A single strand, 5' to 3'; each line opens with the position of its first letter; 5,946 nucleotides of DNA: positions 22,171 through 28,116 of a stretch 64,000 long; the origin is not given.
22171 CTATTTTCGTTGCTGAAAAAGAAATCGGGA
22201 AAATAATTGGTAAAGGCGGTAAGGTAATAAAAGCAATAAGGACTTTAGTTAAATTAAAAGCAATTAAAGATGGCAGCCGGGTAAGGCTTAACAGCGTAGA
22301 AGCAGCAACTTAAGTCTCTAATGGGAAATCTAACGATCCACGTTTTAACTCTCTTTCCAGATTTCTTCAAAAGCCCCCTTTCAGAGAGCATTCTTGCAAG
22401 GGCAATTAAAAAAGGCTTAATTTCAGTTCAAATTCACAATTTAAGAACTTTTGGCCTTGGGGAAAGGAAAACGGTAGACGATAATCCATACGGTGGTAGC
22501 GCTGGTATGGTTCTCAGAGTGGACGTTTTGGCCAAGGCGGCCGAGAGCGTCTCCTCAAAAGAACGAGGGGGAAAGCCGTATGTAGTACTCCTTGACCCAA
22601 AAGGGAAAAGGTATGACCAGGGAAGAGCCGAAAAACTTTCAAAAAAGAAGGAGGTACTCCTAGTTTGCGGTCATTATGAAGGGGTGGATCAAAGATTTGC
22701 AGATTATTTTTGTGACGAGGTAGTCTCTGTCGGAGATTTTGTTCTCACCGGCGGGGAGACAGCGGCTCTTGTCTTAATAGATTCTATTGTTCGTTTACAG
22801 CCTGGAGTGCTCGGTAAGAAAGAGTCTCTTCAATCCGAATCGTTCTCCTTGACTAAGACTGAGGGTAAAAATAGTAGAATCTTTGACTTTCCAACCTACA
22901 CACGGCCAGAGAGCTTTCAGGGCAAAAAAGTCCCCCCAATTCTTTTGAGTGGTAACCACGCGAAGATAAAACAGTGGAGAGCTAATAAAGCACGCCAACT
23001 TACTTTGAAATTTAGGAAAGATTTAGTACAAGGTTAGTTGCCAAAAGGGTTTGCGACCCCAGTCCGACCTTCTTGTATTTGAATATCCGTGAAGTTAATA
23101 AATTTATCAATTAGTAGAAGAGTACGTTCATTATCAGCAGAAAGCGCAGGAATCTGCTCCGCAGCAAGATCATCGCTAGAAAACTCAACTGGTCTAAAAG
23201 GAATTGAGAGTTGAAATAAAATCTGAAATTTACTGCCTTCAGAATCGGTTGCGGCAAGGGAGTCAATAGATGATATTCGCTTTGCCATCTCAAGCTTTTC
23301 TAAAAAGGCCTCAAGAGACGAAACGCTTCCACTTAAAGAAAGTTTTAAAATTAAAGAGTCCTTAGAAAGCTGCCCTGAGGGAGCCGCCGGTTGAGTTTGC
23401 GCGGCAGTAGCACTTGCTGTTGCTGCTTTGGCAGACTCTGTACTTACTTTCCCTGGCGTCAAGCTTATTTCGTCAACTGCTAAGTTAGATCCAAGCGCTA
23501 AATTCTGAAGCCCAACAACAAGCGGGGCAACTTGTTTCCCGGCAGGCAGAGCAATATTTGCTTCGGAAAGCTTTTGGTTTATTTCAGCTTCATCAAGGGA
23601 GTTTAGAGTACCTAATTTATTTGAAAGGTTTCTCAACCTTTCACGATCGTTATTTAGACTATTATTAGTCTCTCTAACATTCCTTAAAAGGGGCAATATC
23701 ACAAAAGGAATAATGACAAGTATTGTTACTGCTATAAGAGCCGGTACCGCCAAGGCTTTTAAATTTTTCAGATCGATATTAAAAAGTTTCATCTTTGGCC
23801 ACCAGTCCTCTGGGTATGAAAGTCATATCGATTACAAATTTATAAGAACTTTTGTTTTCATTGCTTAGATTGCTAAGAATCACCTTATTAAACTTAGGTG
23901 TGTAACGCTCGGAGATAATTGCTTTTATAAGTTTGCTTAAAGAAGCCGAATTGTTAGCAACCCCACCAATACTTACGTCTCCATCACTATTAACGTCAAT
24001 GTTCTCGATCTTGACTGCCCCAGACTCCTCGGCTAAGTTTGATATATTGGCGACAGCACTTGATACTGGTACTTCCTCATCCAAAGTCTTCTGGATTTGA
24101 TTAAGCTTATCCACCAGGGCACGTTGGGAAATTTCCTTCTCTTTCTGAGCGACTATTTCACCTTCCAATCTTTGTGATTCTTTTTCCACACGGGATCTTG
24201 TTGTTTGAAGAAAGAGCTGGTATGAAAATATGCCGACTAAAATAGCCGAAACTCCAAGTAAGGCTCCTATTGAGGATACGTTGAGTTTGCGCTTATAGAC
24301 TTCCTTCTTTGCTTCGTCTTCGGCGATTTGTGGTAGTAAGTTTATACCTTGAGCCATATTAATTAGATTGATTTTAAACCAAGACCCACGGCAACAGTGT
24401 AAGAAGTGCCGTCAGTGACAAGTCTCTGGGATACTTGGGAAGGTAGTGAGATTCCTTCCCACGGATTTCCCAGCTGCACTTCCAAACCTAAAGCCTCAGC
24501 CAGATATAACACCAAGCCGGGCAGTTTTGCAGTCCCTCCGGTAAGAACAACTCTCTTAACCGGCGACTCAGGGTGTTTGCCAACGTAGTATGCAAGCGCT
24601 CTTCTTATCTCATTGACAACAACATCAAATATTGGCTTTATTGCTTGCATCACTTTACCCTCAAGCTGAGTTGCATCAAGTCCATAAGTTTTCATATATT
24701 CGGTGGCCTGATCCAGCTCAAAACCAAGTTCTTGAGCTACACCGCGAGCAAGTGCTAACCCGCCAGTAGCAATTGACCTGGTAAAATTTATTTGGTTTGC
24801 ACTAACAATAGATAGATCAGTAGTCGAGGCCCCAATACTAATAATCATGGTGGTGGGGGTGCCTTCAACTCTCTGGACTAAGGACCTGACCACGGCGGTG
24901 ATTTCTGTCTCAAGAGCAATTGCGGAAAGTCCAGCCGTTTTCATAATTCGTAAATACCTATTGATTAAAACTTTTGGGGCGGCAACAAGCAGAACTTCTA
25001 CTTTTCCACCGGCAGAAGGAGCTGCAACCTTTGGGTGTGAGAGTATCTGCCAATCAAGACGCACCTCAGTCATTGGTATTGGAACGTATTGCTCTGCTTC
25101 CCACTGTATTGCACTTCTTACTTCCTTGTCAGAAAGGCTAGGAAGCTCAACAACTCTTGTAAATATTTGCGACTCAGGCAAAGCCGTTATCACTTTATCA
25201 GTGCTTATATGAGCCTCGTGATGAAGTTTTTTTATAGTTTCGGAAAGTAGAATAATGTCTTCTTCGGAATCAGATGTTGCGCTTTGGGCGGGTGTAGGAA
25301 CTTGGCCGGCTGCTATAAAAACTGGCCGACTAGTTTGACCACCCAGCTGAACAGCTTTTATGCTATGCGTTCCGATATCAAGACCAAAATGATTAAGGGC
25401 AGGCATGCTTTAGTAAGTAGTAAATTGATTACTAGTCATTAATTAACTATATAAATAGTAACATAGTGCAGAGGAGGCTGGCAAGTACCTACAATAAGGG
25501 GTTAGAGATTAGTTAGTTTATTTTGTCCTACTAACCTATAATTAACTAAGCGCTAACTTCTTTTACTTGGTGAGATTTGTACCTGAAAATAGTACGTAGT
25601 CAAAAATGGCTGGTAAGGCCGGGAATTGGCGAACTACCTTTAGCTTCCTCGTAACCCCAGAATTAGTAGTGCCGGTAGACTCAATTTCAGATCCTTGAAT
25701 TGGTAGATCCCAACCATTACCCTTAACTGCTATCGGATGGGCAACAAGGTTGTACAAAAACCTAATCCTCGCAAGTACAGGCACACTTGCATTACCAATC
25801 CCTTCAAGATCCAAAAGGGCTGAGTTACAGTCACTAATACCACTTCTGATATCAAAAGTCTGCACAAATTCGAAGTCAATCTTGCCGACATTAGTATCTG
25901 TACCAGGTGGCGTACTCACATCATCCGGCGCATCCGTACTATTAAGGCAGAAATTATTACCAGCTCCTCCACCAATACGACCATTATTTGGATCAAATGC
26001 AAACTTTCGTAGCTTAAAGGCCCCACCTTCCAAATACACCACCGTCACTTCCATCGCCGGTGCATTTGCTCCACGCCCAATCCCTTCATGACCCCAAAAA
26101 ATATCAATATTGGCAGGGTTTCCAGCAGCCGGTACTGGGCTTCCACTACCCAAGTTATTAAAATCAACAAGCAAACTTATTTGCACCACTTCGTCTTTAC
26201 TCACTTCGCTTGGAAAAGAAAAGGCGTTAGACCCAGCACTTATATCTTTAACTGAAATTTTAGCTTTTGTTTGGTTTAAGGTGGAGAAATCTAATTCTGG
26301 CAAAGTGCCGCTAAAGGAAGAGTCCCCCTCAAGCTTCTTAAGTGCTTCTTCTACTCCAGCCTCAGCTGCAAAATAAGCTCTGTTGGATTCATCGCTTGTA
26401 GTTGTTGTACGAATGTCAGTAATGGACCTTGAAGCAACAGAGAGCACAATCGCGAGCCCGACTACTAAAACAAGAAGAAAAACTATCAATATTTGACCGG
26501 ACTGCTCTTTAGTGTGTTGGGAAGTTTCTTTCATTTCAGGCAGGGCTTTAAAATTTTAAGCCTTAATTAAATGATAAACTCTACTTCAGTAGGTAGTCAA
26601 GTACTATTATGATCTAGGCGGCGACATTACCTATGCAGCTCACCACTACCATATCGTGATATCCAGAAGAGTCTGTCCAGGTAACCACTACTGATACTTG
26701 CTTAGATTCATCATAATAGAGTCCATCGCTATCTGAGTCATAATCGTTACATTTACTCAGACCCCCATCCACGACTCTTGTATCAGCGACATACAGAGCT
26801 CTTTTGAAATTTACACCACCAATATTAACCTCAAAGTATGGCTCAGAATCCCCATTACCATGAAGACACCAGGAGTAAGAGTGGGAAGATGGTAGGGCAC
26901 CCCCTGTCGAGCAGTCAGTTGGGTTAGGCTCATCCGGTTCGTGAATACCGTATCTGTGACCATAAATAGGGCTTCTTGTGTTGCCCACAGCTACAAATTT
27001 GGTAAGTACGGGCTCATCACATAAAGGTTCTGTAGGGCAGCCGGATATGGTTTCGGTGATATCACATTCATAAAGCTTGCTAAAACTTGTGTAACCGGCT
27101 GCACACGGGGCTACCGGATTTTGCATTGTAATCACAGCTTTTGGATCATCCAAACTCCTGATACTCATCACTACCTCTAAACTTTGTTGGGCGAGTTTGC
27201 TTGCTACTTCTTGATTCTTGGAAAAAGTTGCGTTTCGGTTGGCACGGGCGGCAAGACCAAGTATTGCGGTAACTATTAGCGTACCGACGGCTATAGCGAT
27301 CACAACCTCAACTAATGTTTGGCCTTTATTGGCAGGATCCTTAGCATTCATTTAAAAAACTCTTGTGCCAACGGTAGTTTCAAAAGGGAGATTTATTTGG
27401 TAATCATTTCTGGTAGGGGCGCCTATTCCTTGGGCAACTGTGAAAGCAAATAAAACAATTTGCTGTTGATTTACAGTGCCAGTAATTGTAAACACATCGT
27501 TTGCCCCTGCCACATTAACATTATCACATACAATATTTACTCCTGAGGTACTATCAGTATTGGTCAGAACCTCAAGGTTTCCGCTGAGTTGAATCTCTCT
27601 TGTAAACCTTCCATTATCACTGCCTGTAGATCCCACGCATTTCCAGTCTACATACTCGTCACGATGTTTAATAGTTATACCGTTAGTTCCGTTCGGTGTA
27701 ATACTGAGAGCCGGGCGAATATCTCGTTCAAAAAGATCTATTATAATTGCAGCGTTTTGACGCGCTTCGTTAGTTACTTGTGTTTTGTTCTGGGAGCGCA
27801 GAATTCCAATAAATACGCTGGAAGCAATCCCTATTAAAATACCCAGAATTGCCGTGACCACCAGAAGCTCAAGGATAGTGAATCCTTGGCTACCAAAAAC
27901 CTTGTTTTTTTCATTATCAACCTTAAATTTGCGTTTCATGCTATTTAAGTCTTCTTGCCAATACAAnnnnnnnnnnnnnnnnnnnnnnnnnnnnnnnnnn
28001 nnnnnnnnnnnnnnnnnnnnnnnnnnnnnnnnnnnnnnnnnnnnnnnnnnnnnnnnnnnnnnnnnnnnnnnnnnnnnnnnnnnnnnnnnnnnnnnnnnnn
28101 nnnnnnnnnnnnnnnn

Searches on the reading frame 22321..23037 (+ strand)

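Call 39: search_protein_families(library=pfam, proteins=[window:22321-23037:+], max_evalue=0.001)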
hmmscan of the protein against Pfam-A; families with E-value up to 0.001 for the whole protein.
window:22321-23037:+ (238 aa): 1 family
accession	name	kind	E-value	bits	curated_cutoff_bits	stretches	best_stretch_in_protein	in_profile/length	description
PF01746.26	tRNA_m1G_MT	-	5.7e-55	186.5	27.3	1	26-233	2-195/195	tRNA (Guanine-1)-methyltransferase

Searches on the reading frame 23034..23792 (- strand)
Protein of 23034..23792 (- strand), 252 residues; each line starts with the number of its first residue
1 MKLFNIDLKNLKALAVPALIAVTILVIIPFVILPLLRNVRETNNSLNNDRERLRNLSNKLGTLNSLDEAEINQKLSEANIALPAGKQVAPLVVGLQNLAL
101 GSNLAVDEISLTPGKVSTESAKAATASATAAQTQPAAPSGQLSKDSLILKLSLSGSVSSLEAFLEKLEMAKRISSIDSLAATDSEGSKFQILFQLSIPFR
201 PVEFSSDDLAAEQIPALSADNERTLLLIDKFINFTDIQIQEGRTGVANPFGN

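Call 40: search_protein_families(library=pfam, proteins=[window:23034-23792:-], max_evalue=0.001)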
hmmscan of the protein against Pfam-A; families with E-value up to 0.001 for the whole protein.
window:23034-23792:- (252 aa): 1 family
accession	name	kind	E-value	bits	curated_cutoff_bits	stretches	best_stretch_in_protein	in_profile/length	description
PF04350.18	PilO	-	4.5e-05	24.1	22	0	38-115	3-79/145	Pilus assembly protein, PilO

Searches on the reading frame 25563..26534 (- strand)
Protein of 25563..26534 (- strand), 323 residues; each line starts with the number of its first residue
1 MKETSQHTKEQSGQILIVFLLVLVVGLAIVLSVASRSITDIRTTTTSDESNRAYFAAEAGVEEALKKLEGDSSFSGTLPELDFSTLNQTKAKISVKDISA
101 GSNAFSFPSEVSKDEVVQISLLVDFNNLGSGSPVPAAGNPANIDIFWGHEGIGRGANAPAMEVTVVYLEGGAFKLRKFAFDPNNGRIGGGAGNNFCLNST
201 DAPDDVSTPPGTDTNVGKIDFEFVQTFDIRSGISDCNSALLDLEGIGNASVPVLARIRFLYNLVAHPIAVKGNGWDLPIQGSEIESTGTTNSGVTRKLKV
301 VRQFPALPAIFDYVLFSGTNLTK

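Call 40: search_protein_families(library=pfam, proteins=[window:25563-26534:-], max_evalue=0.001)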
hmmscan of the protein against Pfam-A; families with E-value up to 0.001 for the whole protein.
window:25563-26534:- (323 aa): 1 family
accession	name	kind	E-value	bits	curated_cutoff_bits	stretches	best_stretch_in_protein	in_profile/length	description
PF14341.11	PilX_N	-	0.00036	20.9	25.5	0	12-62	1-51/51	PilX N-terminal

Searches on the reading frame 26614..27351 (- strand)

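Call 40: search_protein_families(library=pfam, proteins=[window:26614-27351:-], max_evalue=0.001)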
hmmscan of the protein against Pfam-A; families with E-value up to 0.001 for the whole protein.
window:26614-27351:- (245 aa): 1 family
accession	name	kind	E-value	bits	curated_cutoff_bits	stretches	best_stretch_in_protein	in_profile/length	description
PF07963.17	N_methyl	-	1.9e-05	24.5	21.2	1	8-31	4-27/27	Prokaryotic N-terminal methylation motif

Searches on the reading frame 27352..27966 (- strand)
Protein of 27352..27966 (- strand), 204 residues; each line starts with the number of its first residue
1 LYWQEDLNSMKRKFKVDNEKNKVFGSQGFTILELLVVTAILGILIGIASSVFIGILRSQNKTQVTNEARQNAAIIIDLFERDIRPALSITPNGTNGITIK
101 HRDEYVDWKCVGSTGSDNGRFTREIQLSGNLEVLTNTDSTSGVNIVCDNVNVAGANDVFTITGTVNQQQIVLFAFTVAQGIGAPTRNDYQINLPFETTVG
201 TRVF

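Call 40: search_protein_families(library=pfam, proteins=[window:27352-27966:-], max_evalue=0.001)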
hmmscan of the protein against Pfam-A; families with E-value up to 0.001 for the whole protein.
window:27352-27966:- (204 aa): 1 family
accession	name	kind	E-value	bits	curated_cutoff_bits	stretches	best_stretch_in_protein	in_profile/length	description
PF07963.17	N_methyl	-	5.1e-06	26.3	21.2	1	26-48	4-26/27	Prokaryotic N-terminal methylation motif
